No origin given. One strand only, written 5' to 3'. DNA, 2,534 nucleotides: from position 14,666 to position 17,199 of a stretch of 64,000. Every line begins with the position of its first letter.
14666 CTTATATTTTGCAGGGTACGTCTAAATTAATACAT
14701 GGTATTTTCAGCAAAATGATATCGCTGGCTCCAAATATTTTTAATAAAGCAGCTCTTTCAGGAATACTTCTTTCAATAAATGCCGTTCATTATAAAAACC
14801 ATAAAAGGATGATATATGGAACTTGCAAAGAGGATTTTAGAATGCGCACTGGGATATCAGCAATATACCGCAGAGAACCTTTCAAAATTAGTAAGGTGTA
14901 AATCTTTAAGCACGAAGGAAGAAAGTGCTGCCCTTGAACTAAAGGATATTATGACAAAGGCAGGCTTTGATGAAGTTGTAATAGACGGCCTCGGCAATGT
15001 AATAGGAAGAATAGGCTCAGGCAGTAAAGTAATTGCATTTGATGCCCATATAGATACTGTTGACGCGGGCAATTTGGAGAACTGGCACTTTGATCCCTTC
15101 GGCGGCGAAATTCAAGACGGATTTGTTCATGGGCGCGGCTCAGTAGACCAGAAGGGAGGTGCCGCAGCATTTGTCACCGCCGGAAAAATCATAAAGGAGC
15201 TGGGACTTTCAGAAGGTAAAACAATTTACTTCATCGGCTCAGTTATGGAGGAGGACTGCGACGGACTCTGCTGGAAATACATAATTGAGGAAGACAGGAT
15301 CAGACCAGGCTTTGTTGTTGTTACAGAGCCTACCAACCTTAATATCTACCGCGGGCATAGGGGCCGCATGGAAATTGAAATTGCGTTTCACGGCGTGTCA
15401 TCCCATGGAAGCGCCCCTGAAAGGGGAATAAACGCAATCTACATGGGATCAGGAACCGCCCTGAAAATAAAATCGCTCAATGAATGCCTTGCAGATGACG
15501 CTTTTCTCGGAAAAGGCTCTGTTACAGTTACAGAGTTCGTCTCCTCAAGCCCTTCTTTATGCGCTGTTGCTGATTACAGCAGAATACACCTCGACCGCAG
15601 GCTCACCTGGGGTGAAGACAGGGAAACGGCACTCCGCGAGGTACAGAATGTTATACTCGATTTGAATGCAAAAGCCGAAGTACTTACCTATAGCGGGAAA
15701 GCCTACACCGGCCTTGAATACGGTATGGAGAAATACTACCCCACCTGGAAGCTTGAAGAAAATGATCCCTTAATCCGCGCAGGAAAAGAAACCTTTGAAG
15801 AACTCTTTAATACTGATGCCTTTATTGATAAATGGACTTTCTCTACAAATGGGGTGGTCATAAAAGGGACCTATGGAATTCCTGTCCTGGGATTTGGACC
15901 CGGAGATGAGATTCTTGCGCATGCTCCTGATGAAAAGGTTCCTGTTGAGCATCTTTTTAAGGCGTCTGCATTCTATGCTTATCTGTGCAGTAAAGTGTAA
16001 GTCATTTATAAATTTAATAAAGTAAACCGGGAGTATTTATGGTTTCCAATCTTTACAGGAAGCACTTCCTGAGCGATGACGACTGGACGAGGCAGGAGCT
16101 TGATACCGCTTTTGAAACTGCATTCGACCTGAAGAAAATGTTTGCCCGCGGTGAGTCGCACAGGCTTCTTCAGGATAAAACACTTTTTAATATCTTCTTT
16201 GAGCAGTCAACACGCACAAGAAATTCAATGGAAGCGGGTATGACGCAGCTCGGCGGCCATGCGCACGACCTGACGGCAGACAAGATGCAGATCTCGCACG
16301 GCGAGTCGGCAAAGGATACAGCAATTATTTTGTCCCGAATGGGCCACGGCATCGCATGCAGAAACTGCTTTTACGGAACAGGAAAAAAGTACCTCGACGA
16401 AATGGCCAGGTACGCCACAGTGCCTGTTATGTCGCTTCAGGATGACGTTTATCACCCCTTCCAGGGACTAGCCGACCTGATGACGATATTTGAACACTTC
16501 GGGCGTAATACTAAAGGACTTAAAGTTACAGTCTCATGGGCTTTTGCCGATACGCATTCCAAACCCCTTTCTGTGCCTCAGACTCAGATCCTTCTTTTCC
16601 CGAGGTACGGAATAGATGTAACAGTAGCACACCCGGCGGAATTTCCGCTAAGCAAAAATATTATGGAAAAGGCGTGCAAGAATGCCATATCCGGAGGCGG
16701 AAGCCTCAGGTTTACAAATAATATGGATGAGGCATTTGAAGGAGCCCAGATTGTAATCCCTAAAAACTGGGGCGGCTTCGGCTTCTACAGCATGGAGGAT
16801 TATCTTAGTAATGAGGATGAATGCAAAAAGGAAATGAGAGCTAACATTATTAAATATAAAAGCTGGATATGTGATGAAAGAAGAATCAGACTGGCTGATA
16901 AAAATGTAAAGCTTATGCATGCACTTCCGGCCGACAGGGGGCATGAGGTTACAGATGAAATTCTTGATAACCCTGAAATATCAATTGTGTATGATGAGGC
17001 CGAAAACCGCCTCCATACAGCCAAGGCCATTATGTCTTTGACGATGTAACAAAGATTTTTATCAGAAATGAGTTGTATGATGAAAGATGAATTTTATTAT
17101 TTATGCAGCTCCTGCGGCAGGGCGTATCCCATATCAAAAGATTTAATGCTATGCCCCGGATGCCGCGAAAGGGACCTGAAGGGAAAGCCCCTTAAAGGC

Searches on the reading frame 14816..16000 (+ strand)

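Call 62: search_protein_families(library=pfam, proteins=[window:14816-16000:+], max_evalue=0.00001)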
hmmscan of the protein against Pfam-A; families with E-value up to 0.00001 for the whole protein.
window:14816-16000:+ (394 aa): 2 families
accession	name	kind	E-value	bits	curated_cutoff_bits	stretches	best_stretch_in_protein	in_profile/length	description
PF01546.33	Peptidase_M20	-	4.2e-26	92.6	24.6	1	74-391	1-204/206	Peptidase family M20/M25/M40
PF07687.19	M20_dimer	-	5.7e-12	46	21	1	180-285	2-104/107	Peptidase dimerisation domain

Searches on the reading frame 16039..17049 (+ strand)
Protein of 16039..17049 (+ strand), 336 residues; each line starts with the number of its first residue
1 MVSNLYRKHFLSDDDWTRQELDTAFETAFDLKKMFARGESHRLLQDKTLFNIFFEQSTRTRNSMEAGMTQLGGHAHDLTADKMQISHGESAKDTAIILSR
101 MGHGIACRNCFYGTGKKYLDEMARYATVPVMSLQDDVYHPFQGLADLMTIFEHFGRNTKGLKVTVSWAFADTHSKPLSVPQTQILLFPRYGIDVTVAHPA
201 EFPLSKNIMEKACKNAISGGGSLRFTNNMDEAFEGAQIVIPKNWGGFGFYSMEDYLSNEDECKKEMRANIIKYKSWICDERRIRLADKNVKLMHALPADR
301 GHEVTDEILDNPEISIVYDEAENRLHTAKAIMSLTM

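Call 62: search_protein_families(library=pfam, proteins=[window:16039-17049:+], max_evalue=0.00001)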
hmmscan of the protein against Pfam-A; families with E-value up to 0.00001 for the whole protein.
window:16039-17049:+ (336 aa): 2 families
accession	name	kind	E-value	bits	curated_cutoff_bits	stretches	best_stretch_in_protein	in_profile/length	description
PF02729.26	OTCace_N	-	1.1e-40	139.6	29.9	1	8-152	1-148/148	Aspartate/ornithine carbamoyltransferase, carbamoyl-P binding domain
PF00185.30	OTCace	-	2.1e-31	109.6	29.4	1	180-334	16-156/157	Aspartate/ornithine carbamoyltransferase, Asp/Orn binding domain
